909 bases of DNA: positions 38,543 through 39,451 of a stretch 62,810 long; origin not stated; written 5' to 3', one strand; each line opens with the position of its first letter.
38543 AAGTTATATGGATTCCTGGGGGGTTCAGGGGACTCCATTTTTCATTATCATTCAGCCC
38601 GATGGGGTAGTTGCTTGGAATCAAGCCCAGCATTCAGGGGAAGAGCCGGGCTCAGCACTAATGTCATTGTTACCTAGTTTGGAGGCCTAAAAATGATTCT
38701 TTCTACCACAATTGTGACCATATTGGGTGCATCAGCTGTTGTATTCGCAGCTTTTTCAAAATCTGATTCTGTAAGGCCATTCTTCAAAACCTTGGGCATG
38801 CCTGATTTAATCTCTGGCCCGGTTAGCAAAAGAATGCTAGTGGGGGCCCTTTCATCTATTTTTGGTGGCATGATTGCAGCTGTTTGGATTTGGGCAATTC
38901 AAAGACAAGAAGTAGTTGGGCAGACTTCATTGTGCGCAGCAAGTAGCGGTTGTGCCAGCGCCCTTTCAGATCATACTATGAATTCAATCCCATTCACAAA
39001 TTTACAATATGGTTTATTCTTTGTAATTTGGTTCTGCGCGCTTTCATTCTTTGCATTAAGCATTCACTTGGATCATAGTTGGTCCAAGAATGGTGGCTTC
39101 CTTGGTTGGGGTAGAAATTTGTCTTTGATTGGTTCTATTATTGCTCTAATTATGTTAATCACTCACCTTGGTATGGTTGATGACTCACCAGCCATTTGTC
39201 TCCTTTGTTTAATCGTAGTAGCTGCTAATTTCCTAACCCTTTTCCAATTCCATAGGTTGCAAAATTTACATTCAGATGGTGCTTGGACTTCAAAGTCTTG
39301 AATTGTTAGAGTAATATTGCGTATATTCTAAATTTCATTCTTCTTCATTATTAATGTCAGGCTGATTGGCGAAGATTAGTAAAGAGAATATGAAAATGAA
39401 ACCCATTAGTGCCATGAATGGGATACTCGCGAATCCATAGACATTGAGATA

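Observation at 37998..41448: Oxidative protein-folding island carrying BOTH a VKOR homologue and a BdbC-type DsbB, plus two extracytoplasmic CxxC thioredoxin-fold proteins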

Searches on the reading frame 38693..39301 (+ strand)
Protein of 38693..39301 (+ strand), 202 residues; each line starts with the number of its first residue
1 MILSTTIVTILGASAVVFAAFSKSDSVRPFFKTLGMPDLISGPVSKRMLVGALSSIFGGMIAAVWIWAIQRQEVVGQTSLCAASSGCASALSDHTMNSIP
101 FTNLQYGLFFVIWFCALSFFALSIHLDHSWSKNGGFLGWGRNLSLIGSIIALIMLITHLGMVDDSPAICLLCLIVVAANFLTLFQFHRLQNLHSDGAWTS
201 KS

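Call 3: search_protein_families(library=pfam, proteins=[window:38693-39301:+], max_evalue=1)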
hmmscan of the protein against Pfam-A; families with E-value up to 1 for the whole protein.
window:38693-39301:+ (202 aa): 1 family
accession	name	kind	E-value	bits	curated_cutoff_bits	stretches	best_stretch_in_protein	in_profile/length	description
PF07884.19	VKOR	-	0.032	14.8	27.5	1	58-184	9-131/134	Vitamin K epoxide reductase family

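Call 4: search_protein_families(library=ncbifam, proteins=[window:38693-39301:+], max_evalue=1)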
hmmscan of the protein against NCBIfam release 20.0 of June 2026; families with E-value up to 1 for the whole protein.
window:38693-39301:+ (202 aa): 0 families

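Call 5: find_homologous_proteins(query=window:38693-39301:+, max_evalue=0.001)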
Query window:38693-39301:+ (202 aa): 7 proteins with E <= 0.001 among 569 candidates.
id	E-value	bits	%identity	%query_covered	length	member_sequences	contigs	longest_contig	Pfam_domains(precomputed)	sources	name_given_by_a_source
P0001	8.7e-127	438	100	100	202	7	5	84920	-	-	-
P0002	5.3e-111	387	85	100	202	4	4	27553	-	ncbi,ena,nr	ncbi:MAG: hypothetical protein CMA77_00175 [Euryarchaeota archaeon]|nr:hypothetical protein [Euryarc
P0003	1.8e-103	362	80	100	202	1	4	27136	-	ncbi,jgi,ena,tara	tara:strand:- start:303 stop:911 length:609 start_codon:yes stop_codon:yes gene_type:complete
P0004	1.1e-82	294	65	100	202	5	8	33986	-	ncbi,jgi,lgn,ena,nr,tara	ncbi:MAG TPA: hypothetical protein HA340_06870 [Candidatus Thalassarchaeaceae archaeon]|jgi:hypothet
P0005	1.4e-80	287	65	100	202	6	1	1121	-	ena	-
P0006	2.9e-80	286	65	100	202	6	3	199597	-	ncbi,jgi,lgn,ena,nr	ncbi:MAG: hypothetical protein QGF77_05945 [Candidatus Thalassarchaeaceae archaeon]|jgi:hypothetical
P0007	5.7e-75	269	62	100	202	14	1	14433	-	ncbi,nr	ncbi:MAG: hypothetical protein QGI36_01945 [Candidatus Thalassarchaeaceae archaeon]|nr:hypothetical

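Call 6: search_solved_structures(query=window:38693-39301:+, max_evalue=10, show_alignments=2)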
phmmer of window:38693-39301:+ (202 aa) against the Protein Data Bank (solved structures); distinct sequences matched with E-value up to 10: 0.

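Call 9: search_solved_structures(query=A1, max_evalue=10, show_alignments=3)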
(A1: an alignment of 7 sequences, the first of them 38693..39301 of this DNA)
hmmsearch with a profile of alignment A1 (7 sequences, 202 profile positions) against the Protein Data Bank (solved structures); distinct sequences matched with E-value up to 10: 10.
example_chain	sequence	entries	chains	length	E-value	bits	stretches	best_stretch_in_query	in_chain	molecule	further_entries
8eoi_F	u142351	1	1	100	0.2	14.3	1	74-159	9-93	ER membrane protein complex subunit 6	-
6ww7_F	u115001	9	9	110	0.27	13.9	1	74-159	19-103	ER membrane protein complex subunit 6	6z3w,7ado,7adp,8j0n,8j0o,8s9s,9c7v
6ku0_A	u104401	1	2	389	0.28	13.9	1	128-193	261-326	Unconventional myosin-Va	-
4lx1_A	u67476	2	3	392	0.28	13.9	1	128-193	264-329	Unconventional myosin-Va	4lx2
4lli_A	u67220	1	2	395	0.28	13.9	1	128-193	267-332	Unconventional myosin-Va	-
4kp3_A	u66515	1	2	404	0.28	13.9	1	128-193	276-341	Unconventional myosin-Va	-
5jcy_A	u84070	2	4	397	0.29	13.8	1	128-193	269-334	Unconventional myosin-Va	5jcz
3wb8_A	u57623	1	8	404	0.29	13.8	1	128-193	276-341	Unconventional myosin-Va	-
4j5l_A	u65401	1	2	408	0.3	13.8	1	128-193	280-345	Unconventional myosin-Va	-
7yv9_A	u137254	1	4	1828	2.1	11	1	128-192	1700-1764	Unconventional myosin-Va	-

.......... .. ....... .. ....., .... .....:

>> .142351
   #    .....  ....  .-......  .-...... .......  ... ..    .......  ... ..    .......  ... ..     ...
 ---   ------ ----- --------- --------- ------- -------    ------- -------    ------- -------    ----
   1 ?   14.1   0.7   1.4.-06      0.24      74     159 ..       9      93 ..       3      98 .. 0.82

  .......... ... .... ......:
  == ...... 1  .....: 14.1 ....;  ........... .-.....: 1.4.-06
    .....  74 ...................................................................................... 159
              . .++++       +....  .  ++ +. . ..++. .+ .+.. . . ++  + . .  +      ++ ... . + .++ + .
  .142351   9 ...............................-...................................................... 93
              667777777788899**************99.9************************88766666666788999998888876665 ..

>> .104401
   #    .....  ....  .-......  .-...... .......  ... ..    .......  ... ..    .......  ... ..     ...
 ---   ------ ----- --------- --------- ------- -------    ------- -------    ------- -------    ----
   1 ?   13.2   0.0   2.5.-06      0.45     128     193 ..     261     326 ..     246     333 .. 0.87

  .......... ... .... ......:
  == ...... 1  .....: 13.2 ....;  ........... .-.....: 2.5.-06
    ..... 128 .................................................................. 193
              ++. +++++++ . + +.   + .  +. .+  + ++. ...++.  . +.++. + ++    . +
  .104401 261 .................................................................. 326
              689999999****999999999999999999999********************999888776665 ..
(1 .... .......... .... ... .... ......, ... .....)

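Call 11: find_related_loci(query=A1, collection=genome_contigs, flank=8000)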
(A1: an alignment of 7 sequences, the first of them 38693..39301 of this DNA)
Query A1 (202 aa) in genome_contigs; peptide patterns used: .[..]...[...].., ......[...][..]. (x = any residue, [..] = any of these).
64 stretches matched a pattern; 5 encode a relative of the query (tblastn E <= 1e-3); 5 distinct loci.
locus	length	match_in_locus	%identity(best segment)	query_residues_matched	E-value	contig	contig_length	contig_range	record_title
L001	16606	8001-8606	85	1-202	5e-117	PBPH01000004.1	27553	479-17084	MAG: Methanobacteriota archaeon isolate RS368 27860, whole genome shotgun sequence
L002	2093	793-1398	65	1-202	7e-91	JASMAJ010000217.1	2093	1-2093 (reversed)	MAG: Candidatus Thalassarchaeaceae archaeon isolate ETNP2_MAG_92 NODE_217_length_2093_cov_2.545635, whole genome shotgun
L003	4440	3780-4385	62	1-202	3e-78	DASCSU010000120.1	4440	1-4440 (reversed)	MAG TPA_asm: Candidatus Thalassarchaeaceae archaeon isolate Ts_MAG_36 NODE_120_length_4440_cov_2.306211, whole genome sh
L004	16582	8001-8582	49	1-194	7e-61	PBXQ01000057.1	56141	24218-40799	MAG: Thermoplasmata archaeon isolate RS476 TaraRedSea_contig_14685, whole genome shotgun sequence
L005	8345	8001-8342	71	1-114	1e-54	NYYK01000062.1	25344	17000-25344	MAG: Methanobacteriota archaeon isolate ARS80 41196, whole genome shotgun sequence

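Call 17: predict_structure(alignment_id=A1)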
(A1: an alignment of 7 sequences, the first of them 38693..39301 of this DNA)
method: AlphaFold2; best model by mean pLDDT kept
length: 202 residues; sequences in the alignment: 7
mean_pLDDT: 73.0   pTM: 0.71
mean pLDDT of the five models: 73.0, 71.5, 62.6, 54.0, 47.9
residues with pLDDT >= 90: 0; 70-90: 140; 50-70: 47; < 50: 15
segments of 3 or more residues with pLDDT < 50: 90-102
pLDDT, mean of each block of 10 residues (from residue 1): 72 82 76 76 77 86 80 58 54 43 65 84 72 73 86 78 62 85 86 72 40
secondary structure, 60 per line:
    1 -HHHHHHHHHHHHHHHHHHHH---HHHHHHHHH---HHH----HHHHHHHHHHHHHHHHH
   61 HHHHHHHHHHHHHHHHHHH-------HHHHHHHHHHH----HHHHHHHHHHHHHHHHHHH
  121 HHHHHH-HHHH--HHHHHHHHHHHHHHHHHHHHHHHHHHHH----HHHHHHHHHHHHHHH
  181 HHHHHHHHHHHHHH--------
elements in order: H2-21 H25-33 H44-79 H87-97 H102-126 H128-131 H134-161 H166-194

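Call 18: search_protein_representatives(alignment_id=A1)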
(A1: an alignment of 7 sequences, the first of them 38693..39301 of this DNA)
Query: 7 sequences, 202 profile positions. Proteins with E-value up to 0.001 (for the whole library): 10; up to 1e-10: 3; up to 1e-30: 2. The best 10 are listed.
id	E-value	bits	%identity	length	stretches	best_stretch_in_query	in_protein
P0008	8.2e-86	303.0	-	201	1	1-200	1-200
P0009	4.2e-59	215.8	-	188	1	16-199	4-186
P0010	1.3e-14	70.5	-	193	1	13-199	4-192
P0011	1.2e-10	57.6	-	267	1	36-200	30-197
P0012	5.6e-10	55.4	-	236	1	16-199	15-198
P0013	1.2e-08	51.0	-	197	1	43-199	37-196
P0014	2.5e-07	46.7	-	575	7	81-118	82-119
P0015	1.1e-05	41.3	-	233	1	47-200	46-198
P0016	4.5e-05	39.4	-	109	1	93-199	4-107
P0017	1.5e-04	37.7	-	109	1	112-200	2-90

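Call 21: search_protein_families(library=pfam, proteins=[P0008, P0009, P0010, P0011, P0012, P0013, P0015, P0016, P0017], max_evalue=1)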
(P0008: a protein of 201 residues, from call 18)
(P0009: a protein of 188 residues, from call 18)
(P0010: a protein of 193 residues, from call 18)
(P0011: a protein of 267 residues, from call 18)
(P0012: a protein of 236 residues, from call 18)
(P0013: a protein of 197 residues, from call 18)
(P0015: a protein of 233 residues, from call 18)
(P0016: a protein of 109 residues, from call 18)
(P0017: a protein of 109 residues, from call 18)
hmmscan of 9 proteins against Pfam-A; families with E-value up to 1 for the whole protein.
P0008 (201 aa): 2 families
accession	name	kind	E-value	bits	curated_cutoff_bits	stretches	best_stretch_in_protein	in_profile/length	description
PF07884.19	VKOR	-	8.2e-05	23.2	27.5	1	58-183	9-130/134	Vitamin K epoxide reductase family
PF12725.13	DUF3810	-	0.33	10.7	28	1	91-157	12-78/311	Protein of unknown function (DUF3810)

P0009 (188 aa): 1 family
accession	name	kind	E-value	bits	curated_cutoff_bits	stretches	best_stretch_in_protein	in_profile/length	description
PF07884.19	VKOR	-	0.00065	20.3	27.5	1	43-172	6-132/134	Vitamin K epoxide reductase family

P0010 (193 aa): 1 family
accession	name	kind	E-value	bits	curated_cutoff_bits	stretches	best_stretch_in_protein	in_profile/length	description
PF07884.19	VKOR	-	2e-10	41.4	27.5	1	47-178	5-132/134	Vitamin K epoxide reductase family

P0011 (267 aa): 4 families
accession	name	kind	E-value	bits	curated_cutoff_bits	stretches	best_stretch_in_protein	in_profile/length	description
PF07884.19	VKOR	-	5.9e-17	62.5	27.5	1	47-182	4-132/134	Vitamin K epoxide reductase family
PF02990.21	EMP70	-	0.0088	15.2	27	1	109-188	306-384/517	Endomembrane protein 70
PF17319.7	DUF5362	-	0.04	14.3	25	1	80-159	19-91/94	Family of unknown function (DUF5362)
PF08271.17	Zn_Ribbon_TF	-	0.14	12.1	29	0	83-97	24-38/43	TFIIB zinc-binding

P0012 (236 aa): 3 families
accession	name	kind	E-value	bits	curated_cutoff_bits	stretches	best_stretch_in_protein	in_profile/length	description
PF07884.19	VKOR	-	1.9e-13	51.1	27.5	1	51-184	4-132/134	Vitamin K epoxide reductase family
PF02600.21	DsbB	-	0.00012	22.9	22.1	1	112-200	44-110/148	Disulfide bond formation protein DsbB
PF14017.11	DUF4233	-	0.013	16.3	27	1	105-156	32-83/107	Protein of unknown function (DUF4233)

P0013 (197 aa): 2 families
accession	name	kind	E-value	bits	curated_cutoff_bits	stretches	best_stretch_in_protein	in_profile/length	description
PF07884.19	VKOR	-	8.1e-13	49.1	27.5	1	47-182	4-132/134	Vitamin K epoxide reductase family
PF16241.10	DUF4900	-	0.17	12.7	29.4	1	37-81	17-61/89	Domain of unknown function (DUF4900)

P0015 (233 aa): 2 families
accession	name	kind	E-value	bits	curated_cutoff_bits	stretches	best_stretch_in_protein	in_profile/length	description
PF07884.19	VKOR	-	1.7e-13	51.3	27.5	1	54-181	6-130/134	Vitamin K epoxide reductase family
PF24535.1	DUF7598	-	0.046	14.4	27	1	10-61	44-94/135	Domain of unknown function (DUF7598)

P0016 (109 aa): 1 family
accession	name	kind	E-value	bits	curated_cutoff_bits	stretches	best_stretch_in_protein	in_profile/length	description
PF07884.19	VKOR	-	1.1e-06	29.2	27.5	1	12-90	53-130/134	Vitamin K epoxide reductase family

P0017 (109 aa): 2 families
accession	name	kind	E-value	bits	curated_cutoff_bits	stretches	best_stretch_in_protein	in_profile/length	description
PF07884.19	VKOR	-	0.00036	21.1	27.5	1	1-75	63-132/134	Vitamin K epoxide reductase family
PF13063.11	DUF3925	-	0.35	11.5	25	1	2-46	21-60/65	Protein of unknown function (DUF3925)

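Call 22: fold_search(model_id=the predicted structure, library=pdb)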
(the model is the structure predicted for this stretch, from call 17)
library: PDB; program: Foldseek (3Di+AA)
matches with E <= 10: 316; with E <= 0.001: 0
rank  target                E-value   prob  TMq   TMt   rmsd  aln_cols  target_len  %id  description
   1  8qae_A                3.4e-01  0.72  0.37  0.36  19.0       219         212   11  X-ray crystal structure of a de novo designed single-chain antiparallel 6-helix alpha-helical barrel, sc-apCC-6-SLLA (released 2024-07-03)
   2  6z0c_A                4.9e-01  0.44  0.32  0.32  13.0       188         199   13  Structure of in silico modelled artificial Maquette-3 protein (released 2021-03-17)
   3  8oyy_A                5.1e-01  0.28  0.26  0.24  17.5       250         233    6  De novo designed soluble GPCR-like fold GLF_32 (released 2023-10-18)
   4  9kpz_E                5.6e-01  0.14  0.19  0.17  26.6       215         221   12  Structure of TolQRA complex at pH 5.4 from E.coli (released 2026-03-04)
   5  6z0c_C                7.4e-01  0.41  0.32  0.32  10.6       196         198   13  Structure of in silico modelled artificial Maquette-3 protein (released 2021-03-17)
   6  3o1i_B                7.7e-01  0.16  0.24  0.20  21.8       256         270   10  Crystal Structure of the TorS sensor domain - TorT complex in the absence of ligand (released 2011-12-21)
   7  9k49_D                8.1e-01  0.13  0.17  0.16  26.7       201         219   12  Cryo-EM structure of inner membrane TolQRA complex in CYMAL-6-Neopentyl Glycol detergent micelles (released 2025-07-09)
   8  2pg0_B                9.3e-01  0.57  0.35  0.22   6.6       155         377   12  Crystal structure of acyl-CoA dehydrogenase from Geobacillus kaustophilus (released 2007-05-08)
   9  8x82_A                9.7e-01  0.13  0.21  0.15  19.4       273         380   16  The cryo-EM structure of insect gustatory receptor Gr43a I418A from Drosophila melanogaster (released 2024-02-07)
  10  6z0c_B                1.0e+00  0.87  0.50  0.51   8.6       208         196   13  Structure of in silico modelled artificial Maquette-3 protein (released 2021-03-17)
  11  8e12_B                1.0e+00  0.54  0.33  0.40  17.8       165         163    8  Homotrimeric variant of tcTRP9, BGL14 (released 2023-04-12)
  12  6xr2_A                1.0e+00  0.41  0.31  0.35  10.6       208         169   14  Computationally designed right-handed alpha/alpha homotrimeric toroid with 3 repeats per subunit (released 2021-07-14)
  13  9lu9_B                1.0e+00  0.08  0.17  0.15  25.6       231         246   17  The chimeric flagellar motor complex between MotA1B1 from Paenibacillus sp. TCA20 and MotAB from E.coli, state 1 (released 2025-04-09)
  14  3l39                  1.1e+00  0.44  0.37  0.36  13.3       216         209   10  Crystal structure of Putative PhoU-like phosphate regulatory protein (BT4638) from BACTEROIDES THETAIOTAOMICRON VPI-5482 (released 2010-01-19)
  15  9avg_Q                1.1e+00  0.13  0.23  0.08  20.6       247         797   14  Structure of human calcium-sensing receptor in complex with chimeric Gs (miniGis) protein in nanodiscs (released 2024-04-17)
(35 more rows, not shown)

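Call 25: search_solved_structures(query=A2, max_evalue=10, show_alignments=3)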
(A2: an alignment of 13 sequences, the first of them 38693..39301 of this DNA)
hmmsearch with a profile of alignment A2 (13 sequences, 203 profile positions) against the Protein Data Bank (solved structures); distinct sequences matched with E-value up to 10: 9.
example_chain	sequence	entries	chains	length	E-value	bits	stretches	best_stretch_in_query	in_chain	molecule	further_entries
6ku0_A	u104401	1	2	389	0.095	15.4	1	130-189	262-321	Unconventional myosin-Va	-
4lx1_A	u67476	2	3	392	0.096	15.4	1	130-189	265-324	Unconventional myosin-Va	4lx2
4kp3_A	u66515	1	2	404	0.097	15.4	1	130-189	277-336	Unconventional myosin-Va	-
4lli_A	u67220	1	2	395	0.097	15.3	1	130-189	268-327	Unconventional myosin-Va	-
5jcy_A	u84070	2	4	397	0.098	15.3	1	130-189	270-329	Unconventional myosin-Va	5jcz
3wb8_A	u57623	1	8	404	0.1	15.3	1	130-189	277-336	Unconventional myosin-Va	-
4j5l_A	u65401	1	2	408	0.1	15.3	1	130-189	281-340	Unconventional myosin-Va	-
4nv6_A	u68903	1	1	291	0.12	15.1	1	77-178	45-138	VKORC1/thioredoxin domain protein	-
7yv9_A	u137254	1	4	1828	0.64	12.7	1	130-189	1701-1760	Unconventional myosin-Va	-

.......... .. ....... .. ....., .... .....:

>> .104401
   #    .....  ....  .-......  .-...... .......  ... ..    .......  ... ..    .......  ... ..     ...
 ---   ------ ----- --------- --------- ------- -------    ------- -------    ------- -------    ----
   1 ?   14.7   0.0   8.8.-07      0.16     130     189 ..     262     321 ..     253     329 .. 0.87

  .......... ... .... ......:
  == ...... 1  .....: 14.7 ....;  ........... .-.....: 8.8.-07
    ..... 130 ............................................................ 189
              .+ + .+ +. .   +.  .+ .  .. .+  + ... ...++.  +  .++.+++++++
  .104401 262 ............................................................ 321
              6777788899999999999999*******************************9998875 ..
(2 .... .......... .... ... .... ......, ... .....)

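Call 26: find_encoding_contigs(protein=P0010, flank=6000, max_places=3)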
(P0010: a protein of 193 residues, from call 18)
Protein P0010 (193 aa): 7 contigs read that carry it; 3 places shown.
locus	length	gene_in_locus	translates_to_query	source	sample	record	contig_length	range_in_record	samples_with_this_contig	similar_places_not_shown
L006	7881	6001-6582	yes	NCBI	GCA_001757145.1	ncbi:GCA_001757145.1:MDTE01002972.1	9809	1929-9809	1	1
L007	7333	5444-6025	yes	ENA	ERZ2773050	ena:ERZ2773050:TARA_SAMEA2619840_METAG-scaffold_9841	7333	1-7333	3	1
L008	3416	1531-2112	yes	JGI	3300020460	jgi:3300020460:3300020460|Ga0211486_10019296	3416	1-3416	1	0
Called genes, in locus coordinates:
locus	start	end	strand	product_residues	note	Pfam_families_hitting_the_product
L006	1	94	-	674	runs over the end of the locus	?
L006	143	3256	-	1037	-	PF03176:MMPL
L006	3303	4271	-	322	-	PF00535:Glycos_transf_2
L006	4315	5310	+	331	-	PF01370:Epimerase, PF02719:Polysacc_synt_2, PF04321:RmlD_sub_bind, PF05368:NmrA (weak), PF01073:3Beta_HSD, PF07993:NAD_binding_4 (faint), PF13460:NAD_binding_10, PF16363:GDP_Man_Dehyd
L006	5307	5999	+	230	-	-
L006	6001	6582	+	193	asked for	PF07884:VKOR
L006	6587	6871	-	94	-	-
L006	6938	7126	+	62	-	-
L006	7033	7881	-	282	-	?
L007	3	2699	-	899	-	?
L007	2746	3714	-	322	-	PF00535:Glycos_transf_2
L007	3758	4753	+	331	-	PF01370:Epimerase, PF02719:Polysacc_synt_2, PF04321:RmlD_sub_bind, PF05368:NmrA (weak), PF01073:3Beta_HSD, PF07993:NAD_binding_4 (faint), PF13460:NAD_binding_10, PF16363:GDP_Man_Dehyd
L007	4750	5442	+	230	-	-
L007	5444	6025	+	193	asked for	PF07884:VKOR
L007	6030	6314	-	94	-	-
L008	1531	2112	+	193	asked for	PF07884:VKOR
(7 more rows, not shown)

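Call 27: find_encoding_contigs(protein=P0011, flank=6000, max_places=3)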
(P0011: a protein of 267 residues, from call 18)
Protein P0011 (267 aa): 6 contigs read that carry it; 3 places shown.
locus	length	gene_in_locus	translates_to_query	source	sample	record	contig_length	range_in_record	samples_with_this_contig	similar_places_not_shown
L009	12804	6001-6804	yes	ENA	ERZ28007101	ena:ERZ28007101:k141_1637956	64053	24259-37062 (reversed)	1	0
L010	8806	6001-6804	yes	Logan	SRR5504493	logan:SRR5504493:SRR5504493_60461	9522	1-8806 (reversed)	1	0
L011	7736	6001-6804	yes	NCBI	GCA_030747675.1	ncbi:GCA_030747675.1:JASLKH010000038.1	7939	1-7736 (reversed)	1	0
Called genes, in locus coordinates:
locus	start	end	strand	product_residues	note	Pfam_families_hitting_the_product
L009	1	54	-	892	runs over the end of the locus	PF00657:Lipase_GDSL, PF02412:TSP_3 (faint)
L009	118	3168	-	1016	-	PF00873:ACR_tran (faint), PF02355:SecD_SecF_C (faint), PF03176:MMPL, PF12349:Sterol-sensing (faint), PF03176:MMPL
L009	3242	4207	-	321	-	PF00535:Glycos_transf_2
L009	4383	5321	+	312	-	PF01073:3Beta_HSD, PF01370:Epimerase, PF02719:Polysacc_synt_2, PF04321:RmlD_sub_bind, PF05368:NmrA (weak), PF07993:NAD_binding_4 (faint), PF13460:NAD_binding_10, PF16363:GDP_Man_Dehyd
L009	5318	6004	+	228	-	-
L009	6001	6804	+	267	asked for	PF07884:VKOR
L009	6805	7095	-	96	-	-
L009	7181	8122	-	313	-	-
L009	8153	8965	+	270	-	PF01728:FtsJ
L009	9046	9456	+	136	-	-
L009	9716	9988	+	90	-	PF00736:EF1_GNE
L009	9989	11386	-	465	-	PF01142:TruD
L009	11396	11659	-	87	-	PF13656:RNA_pol_L_2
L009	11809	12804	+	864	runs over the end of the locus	PF03176:MMPL, PF02460:Patched (weak), PF12349:Sterol-sensing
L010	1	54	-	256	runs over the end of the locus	?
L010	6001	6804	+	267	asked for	PF07884:VKOR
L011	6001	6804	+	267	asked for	PF07884:VKOR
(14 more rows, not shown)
